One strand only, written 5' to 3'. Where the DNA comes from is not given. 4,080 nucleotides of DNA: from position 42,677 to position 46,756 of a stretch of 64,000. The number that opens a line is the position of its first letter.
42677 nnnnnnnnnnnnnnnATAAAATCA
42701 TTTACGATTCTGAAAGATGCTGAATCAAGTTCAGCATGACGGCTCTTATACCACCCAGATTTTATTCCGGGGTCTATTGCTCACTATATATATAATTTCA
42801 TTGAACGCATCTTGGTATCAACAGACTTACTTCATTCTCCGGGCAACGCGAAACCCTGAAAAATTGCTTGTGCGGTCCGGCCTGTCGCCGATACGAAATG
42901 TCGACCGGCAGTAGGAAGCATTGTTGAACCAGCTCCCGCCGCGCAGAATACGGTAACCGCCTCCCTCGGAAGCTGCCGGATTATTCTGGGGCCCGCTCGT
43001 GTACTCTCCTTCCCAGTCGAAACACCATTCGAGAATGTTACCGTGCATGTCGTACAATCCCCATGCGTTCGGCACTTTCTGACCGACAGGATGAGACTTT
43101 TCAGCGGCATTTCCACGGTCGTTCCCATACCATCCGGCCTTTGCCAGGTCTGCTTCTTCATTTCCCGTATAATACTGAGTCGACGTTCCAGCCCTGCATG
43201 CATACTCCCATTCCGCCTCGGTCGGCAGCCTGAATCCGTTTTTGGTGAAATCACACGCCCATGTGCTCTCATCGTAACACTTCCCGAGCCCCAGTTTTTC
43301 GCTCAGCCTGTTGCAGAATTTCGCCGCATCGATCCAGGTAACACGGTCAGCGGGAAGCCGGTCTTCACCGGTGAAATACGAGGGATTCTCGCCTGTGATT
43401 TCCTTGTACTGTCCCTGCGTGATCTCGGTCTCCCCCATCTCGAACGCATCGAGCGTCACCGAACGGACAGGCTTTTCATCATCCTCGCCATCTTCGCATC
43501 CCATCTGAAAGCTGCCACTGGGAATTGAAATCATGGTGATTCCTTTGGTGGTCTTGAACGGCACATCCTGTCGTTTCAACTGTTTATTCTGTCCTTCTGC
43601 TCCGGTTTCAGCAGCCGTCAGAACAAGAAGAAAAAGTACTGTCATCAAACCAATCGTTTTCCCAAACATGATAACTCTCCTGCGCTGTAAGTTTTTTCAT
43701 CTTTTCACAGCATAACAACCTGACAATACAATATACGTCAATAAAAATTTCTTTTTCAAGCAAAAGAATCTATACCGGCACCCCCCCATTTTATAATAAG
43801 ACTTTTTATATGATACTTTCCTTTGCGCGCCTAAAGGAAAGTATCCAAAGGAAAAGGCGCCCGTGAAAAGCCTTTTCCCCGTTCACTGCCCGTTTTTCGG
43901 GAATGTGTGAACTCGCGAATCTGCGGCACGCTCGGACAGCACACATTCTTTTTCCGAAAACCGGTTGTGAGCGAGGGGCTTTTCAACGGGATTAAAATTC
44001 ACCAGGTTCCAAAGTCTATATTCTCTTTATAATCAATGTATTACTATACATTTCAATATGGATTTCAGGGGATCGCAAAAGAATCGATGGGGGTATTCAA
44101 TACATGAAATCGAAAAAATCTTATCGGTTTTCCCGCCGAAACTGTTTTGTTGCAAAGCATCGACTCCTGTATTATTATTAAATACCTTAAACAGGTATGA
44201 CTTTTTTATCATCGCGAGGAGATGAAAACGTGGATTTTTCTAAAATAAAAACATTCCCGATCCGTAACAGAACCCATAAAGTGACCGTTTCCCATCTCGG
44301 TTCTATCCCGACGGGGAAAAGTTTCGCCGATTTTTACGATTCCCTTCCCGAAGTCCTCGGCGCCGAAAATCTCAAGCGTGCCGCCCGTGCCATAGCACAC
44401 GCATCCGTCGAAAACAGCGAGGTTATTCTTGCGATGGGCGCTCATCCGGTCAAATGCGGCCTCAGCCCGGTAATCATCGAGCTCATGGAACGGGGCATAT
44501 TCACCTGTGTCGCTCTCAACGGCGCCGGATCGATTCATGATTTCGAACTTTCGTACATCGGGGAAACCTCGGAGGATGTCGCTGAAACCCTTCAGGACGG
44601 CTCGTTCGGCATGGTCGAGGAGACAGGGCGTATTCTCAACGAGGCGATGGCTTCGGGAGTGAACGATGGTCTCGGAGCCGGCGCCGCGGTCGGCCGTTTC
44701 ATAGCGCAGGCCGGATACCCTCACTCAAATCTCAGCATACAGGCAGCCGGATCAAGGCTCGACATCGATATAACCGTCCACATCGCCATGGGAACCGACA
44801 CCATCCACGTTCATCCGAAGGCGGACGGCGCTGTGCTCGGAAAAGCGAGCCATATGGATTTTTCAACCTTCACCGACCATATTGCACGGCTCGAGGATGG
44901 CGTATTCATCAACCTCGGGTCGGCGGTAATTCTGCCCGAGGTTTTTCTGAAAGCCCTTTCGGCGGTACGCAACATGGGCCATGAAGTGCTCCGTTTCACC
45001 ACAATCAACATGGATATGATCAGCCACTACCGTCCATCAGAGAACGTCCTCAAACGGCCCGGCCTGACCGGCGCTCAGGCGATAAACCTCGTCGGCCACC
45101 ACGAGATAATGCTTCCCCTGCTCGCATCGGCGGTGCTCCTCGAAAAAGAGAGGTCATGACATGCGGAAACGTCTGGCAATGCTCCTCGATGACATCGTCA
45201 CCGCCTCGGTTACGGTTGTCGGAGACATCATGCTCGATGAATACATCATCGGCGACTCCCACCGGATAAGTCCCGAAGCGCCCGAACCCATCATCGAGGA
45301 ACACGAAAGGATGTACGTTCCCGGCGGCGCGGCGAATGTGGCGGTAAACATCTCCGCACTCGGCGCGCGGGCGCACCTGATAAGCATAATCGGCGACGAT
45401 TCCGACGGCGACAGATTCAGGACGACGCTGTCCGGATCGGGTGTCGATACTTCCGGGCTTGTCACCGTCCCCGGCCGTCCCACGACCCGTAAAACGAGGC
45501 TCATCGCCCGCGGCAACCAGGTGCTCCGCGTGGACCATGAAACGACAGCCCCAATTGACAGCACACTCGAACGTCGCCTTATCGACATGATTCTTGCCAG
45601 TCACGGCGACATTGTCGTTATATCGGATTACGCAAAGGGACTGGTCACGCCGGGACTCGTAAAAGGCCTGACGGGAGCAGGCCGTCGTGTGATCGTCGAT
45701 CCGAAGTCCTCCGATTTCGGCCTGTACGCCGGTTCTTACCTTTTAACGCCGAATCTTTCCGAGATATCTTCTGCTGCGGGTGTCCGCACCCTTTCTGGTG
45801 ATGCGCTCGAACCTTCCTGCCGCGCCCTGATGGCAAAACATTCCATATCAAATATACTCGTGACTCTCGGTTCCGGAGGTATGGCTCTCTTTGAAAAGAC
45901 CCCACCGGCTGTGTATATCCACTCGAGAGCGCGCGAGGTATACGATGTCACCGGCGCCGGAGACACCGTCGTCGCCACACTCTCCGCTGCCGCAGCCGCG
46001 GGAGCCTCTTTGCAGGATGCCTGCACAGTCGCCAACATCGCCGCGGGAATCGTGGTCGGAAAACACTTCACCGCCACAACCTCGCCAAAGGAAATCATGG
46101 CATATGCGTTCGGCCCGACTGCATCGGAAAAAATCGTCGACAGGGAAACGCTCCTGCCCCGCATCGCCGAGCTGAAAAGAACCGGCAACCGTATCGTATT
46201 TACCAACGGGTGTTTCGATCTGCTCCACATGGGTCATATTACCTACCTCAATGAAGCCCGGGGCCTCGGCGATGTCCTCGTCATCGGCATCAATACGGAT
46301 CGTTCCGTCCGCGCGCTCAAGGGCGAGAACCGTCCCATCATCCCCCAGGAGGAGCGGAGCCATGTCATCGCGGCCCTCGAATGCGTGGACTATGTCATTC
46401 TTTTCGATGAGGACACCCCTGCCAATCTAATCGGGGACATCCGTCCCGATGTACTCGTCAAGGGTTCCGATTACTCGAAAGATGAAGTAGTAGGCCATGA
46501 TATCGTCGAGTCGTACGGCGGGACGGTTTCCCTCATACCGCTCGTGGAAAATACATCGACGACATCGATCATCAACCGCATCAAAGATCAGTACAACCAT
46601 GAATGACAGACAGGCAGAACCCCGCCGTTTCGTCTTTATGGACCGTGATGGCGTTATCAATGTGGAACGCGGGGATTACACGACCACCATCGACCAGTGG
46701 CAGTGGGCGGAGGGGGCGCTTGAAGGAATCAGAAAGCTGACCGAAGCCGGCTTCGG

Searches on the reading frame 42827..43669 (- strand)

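Call 54: search_protein_families(library=pfam, proteins=[window:42827-43669:-], max_evalue=0.00001)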
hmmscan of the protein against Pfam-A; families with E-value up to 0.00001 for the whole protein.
window:42827-43669:- (280 aa): 1 family
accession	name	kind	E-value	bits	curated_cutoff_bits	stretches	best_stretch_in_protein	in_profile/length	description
PF03781.23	FGE-sulfatase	-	5e-51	174.3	23.3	1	45-277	4-255/255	Sulfatase-modifying factor enzyme 1-like domain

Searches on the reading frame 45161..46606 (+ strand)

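Call 55: search_protein_families(library=pfam, proteins=[window:45161-46606:+], max_evalue=0.00001)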
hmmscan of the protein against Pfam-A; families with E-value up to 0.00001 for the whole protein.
window:45161-46606:+ (481 aa): 2 families
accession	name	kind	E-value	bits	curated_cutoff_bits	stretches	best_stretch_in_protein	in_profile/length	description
PF00294.29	PfkB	-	2.1e-39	136.1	25.8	1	16-310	3-301/302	pfkB family carbohydrate kinase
PF01467.32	CTP_transf_like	-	9.6e-19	68.3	21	1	347-457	1-110/133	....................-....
